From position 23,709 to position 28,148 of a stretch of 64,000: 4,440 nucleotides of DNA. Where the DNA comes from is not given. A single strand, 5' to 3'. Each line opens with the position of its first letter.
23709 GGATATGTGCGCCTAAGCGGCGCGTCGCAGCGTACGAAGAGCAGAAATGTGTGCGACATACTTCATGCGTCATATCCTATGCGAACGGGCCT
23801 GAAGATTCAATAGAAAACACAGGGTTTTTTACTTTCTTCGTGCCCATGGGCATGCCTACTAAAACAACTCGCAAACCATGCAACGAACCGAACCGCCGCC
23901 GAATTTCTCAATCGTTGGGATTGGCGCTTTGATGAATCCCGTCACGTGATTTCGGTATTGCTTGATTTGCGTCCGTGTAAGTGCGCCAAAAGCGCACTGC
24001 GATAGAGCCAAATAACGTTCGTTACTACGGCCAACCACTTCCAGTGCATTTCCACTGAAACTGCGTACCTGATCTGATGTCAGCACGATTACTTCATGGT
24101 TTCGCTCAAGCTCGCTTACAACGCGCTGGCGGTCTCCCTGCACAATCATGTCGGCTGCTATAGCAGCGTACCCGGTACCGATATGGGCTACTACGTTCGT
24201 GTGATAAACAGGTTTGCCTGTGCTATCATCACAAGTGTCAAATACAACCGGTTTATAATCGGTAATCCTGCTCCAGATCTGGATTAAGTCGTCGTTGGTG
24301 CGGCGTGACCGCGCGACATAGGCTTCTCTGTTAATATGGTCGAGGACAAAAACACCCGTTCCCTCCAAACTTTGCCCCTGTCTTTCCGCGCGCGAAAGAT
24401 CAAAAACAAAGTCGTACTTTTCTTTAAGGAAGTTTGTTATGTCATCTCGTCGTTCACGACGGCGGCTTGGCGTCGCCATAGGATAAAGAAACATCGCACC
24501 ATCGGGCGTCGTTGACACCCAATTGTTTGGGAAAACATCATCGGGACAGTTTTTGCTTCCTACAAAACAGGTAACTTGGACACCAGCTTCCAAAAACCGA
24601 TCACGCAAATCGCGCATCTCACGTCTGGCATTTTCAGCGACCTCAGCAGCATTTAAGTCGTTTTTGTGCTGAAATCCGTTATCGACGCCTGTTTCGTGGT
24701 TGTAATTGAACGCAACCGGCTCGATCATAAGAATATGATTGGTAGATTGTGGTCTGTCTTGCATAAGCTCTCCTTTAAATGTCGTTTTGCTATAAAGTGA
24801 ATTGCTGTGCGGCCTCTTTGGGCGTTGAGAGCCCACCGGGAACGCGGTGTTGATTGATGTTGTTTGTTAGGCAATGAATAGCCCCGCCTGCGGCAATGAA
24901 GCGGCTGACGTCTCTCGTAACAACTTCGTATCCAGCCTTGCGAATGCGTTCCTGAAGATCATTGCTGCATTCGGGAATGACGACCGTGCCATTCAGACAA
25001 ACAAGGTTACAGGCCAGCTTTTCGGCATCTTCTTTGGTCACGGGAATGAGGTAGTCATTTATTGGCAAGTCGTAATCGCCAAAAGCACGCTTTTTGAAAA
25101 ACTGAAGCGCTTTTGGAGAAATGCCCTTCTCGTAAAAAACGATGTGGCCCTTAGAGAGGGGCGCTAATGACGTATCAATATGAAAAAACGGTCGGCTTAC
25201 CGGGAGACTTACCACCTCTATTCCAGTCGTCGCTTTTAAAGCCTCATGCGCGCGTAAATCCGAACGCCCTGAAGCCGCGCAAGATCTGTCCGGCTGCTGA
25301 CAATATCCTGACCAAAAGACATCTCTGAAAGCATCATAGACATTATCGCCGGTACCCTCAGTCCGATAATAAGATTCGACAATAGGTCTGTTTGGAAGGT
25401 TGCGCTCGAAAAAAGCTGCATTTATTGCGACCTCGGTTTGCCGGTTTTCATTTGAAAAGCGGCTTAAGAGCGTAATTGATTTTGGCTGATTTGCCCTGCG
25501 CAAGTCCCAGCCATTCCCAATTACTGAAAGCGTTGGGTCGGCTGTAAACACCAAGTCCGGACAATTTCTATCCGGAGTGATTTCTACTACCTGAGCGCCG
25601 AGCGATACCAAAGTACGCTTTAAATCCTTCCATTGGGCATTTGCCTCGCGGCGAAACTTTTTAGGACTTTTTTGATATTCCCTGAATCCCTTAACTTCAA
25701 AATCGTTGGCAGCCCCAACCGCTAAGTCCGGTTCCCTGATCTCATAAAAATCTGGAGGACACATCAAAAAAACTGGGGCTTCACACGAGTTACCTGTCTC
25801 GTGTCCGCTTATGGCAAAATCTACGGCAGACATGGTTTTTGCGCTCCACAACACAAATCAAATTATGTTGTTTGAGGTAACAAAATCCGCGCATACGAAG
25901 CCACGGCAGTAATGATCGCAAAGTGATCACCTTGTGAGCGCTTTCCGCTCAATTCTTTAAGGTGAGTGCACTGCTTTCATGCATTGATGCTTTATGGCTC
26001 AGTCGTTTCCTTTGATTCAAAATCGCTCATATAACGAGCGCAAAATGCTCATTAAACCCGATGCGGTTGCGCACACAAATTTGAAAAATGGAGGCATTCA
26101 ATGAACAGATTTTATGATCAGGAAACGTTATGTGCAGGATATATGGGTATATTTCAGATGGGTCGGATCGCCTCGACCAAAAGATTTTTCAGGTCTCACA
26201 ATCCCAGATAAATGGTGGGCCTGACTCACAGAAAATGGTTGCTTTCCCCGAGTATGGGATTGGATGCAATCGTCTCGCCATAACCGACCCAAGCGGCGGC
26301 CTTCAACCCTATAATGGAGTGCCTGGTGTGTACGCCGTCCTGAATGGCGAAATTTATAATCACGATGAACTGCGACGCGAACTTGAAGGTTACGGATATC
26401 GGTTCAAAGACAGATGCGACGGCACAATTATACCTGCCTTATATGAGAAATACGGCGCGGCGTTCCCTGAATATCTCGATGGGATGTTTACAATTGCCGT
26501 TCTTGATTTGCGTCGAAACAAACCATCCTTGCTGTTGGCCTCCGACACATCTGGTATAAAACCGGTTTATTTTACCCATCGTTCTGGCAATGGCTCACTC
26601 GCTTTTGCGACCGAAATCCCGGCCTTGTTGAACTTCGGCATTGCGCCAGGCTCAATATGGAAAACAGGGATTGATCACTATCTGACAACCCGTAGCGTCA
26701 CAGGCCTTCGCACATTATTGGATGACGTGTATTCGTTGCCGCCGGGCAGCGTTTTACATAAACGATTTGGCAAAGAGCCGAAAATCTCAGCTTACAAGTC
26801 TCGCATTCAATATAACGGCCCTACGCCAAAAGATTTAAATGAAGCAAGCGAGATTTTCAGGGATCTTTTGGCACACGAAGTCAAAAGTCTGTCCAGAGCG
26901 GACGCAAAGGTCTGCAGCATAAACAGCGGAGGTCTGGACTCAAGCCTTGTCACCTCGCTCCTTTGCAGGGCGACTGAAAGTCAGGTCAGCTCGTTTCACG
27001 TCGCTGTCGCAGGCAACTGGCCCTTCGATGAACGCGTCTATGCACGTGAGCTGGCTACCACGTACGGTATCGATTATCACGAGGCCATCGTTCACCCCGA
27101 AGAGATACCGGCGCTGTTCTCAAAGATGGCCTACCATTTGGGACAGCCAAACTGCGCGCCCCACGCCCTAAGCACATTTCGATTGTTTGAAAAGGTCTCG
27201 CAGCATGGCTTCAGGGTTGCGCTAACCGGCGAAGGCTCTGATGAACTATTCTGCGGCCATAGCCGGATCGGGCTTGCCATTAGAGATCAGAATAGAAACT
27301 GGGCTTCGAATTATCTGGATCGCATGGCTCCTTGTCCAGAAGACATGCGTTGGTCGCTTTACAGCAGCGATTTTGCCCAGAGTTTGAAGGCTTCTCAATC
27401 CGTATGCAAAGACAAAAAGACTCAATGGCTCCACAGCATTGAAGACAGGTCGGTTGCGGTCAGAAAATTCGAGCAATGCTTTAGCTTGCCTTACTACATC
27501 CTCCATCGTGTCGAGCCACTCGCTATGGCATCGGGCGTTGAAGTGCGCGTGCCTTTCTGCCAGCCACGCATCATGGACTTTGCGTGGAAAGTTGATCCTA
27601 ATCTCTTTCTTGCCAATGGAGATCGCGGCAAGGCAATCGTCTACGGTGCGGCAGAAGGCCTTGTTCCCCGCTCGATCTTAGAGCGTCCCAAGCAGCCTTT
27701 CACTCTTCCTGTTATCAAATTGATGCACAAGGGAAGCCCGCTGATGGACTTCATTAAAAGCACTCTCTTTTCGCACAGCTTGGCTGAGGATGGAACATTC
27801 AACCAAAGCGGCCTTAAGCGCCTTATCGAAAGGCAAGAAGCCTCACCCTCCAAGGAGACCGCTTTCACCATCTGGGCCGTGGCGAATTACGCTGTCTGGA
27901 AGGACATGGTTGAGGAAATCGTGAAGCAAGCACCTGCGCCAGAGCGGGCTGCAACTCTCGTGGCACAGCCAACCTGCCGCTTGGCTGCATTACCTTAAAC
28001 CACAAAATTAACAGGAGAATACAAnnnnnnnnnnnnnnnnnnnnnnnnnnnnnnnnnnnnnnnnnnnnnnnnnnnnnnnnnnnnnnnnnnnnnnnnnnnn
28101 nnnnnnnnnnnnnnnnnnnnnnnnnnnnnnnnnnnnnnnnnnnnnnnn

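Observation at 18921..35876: Orphan enzyme cluster combining ArgG/ArgH-type ureido-to-guanidino chemistry, two guanidino-modifying enzymes, two AsnB-like amidoligases and a GCS2-like ligase, inside a defence island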

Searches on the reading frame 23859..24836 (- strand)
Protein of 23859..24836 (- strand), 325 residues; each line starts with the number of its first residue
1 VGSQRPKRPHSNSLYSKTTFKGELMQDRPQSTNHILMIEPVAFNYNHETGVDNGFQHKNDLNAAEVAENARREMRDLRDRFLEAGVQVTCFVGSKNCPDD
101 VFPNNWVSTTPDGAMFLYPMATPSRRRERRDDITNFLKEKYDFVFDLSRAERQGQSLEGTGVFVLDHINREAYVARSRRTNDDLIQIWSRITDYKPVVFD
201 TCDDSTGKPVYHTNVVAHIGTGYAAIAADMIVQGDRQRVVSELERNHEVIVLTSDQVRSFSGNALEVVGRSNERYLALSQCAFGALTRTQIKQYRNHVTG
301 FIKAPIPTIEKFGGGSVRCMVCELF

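Call 3: search_protein_families(library=pfam, proteins=[window:23859-24836:-], max_evalue=0.01)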
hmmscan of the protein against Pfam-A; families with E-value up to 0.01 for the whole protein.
window:23859-24836:- (325 aa): 1 family
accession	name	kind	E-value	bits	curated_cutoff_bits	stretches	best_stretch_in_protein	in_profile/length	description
PF19420.4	DDAH_eukar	-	1.1e-77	261.6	23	1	43-325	1-291/291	N,N dimethylarginine dimethylhydrolase, eukaryotic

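Call 9: search_protein_families(library=ncbifam, proteins=[window:23859-24836:-], max_evalue=0.001)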
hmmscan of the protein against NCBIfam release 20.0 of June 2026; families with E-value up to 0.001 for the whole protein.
window:23859-24836:- (325 aa): 1 family
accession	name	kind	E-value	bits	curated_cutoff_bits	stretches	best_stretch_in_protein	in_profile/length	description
NF046062.1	citrull_CtlX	equivalog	5.2e-93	311.4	334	1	33-325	1-299/299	citrulline utilization hydrolase CtlX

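Call 10: search_protein_families(library=padloc, proteins=[window:23859-24836:-], max_evalue=0.01)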
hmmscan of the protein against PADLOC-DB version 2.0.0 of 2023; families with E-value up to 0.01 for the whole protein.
window:23859-24836:- (325 aa): 0 families

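Call 71: search_solved_structures(query=window:23859-24764:-, max_evalue=0.001)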
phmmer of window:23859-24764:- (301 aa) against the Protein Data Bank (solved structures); distinct sequences matched with E-value up to 0.001: 0.

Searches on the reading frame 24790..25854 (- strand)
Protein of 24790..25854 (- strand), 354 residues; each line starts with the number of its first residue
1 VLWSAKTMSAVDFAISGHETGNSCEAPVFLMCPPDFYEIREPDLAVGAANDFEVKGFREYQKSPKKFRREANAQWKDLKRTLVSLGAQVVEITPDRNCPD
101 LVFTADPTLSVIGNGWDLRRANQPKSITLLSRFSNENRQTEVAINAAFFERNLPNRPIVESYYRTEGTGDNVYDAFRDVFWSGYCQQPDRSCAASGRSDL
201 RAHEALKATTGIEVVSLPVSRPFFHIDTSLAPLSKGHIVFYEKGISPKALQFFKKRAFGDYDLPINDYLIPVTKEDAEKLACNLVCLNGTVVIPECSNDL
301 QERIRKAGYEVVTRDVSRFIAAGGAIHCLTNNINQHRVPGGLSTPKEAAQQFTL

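Call 3: search_protein_families(library=pfam, proteins=[window:24790-25854:-], max_evalue=0.01)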
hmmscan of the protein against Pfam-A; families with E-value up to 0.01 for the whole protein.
window:24790-25854:- (354 aa): 2 families
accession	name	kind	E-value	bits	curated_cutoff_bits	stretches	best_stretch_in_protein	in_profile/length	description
PF19420.4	DDAH_eukar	-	4.8e-07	29.8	23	1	59-333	16-290/291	N,N dimethylarginine dimethylhydrolase, eukaryotic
PF03561.21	Allantoicase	-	0.0023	18.1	27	1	112-181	35-104/155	Allantoicase repeat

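Call 9: search_protein_families(library=ncbifam, proteins=[window:24790-25854:-], max_evalue=0.001)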
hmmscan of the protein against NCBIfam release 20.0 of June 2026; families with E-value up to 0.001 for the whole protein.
window:24790-25854:- (354 aa): 5 families
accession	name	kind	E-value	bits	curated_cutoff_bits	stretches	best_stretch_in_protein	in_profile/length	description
NF052232.1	Arg_dihydro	equivalog_domain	5.6e-35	120.9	450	1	29-330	5-264/266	arginine dihydrolase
NF052231.1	bifunc_ArgZ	exception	1.5e-34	119.2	1025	1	29-336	7-272/696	bifunctional arginine dihydrolase/ornithine cyclodeaminase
NF045659.1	DiMArgaseDdahMtb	equivalog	2.9e-29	102.1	300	1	28-330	25-280/283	dimethylargininase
NF045660.1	DiMthArgaseDdahStm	equivalog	2.2e-09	37.5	340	1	70-330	28-246/249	dimethylargininase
NF045658.1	DiMArgaseDdah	equivalog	1.6e-07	31.4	450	1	70-330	30-251/254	dimethylargininase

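Call 10: search_protein_families(library=padloc, proteins=[window:24790-25854:-], max_evalue=0.01)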
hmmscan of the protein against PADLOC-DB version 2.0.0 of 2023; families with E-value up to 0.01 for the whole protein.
window:24790-25854:- (354 aa): 0 families

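Call 72: search_solved_structures(query=window:24790-25833:-, max_evalue=0.001)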
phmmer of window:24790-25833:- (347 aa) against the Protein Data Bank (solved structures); distinct sequences matched with E-value up to 0.001: 8.
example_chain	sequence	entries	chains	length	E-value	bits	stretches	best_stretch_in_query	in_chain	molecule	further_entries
6jv0_A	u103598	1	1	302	1.9e-23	86.2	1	22-332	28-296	Sll1336 protein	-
6juz_A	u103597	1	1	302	2.5e-23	85.8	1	22-332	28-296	Sll1336 protein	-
6juy_A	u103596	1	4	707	2.2e-22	82.7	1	22-332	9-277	Sll1336 protein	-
6jv1_A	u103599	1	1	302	4.6e-22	81.6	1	22-332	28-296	Sll1336 protein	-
6lrf_A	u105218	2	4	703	1.5e-20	76.7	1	22-327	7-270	Alr4995 protein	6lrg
6lrh_A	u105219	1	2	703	2.5e-19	72.6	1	22-327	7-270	Alr4995 protein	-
3rhy_A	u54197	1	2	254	0.0003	23.1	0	263-323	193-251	N(G),N(G)-dimethylarginine dimethylaminohydrolase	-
3bpb_A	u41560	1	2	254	0.00033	23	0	263-323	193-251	dimethylarginine dimethylaminohydrolase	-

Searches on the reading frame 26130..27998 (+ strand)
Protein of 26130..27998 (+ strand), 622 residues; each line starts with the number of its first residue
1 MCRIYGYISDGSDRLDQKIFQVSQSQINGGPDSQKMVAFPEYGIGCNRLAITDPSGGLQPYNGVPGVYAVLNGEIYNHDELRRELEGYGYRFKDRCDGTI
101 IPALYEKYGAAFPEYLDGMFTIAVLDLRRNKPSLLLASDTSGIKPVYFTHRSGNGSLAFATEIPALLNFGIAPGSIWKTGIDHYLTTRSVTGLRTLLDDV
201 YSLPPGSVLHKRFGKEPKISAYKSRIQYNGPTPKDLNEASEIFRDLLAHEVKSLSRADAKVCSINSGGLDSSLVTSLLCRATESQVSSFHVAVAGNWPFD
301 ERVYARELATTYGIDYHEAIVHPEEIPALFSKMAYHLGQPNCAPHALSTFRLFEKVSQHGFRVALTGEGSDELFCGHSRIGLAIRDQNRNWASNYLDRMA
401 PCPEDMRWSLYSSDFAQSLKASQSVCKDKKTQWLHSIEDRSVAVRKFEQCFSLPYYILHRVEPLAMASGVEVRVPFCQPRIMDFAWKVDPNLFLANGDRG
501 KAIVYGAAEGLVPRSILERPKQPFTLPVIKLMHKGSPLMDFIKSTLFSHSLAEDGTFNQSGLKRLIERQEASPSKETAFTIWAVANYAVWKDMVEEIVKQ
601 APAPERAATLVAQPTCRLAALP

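Call 3: search_protein_families(library=pfam, proteins=[window:26130-27998:+], max_evalue=0.01)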
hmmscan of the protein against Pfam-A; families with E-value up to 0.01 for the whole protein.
window:26130-27998:+ (622 aa): 3 families
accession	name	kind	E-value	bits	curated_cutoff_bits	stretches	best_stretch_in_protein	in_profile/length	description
PF00733.27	Asn_synthase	-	2e-61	209.1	21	1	243-590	2-352/354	Asparagine synthase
PF13537.11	GATase_7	-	2.6e-29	102.2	25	1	47-167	2-122/123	Glutamine amidotransferase domain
PF13522.11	GATase_6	-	1.1e-21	77.6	27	1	32-162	2-130/130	Glutamine amidotransferase domain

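Call 9: search_protein_families(library=ncbifam, proteins=[window:26130-27998:+], max_evalue=0.001)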
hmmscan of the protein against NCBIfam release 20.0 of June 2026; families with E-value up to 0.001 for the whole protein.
window:26130-27998:+ (622 aa): 6 families
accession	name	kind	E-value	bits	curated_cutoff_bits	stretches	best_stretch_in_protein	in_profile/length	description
TIGR01536.1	asn_synth_AEB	equivalog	3.2e-88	297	267.1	1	2-524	1-517/517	asparagine synthase (glutamine-hydrolyzing)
TIGR03108.1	eps_aminotran_1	hypoth_equivalog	3.1e-76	257.4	816.9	2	1-387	1-384/628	XrtA/PEP-CTERM system amidotransferase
TIGR03104.1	trio_amidotrans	equivalog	3.7e-73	246.7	570.1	1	1-591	1-586/589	N-acetylglutaminylglutamine amidotransferase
NF006949.0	PRK09431.1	equivalog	3.2e-60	204.2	499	3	1-168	1-167/554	asparagine synthase B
NF033535.1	lass_lactam_cya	exception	3.3e-34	118.5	525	1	30-379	31-382/668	lasso peptide isopeptide bond-forming cyclase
NF033561.1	macrolact_Ik_Al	subfamily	1e-14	54.1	300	1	131-377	90-334/561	albusnodin/ikarugamycin family macrolactam cyclase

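Call 10: search_protein_families(library=padloc, proteins=[window:26130-27998:+], max_evalue=0.01)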
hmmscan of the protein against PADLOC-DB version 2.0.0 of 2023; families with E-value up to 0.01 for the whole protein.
window:26130-27998:+ (622 aa): 0 families
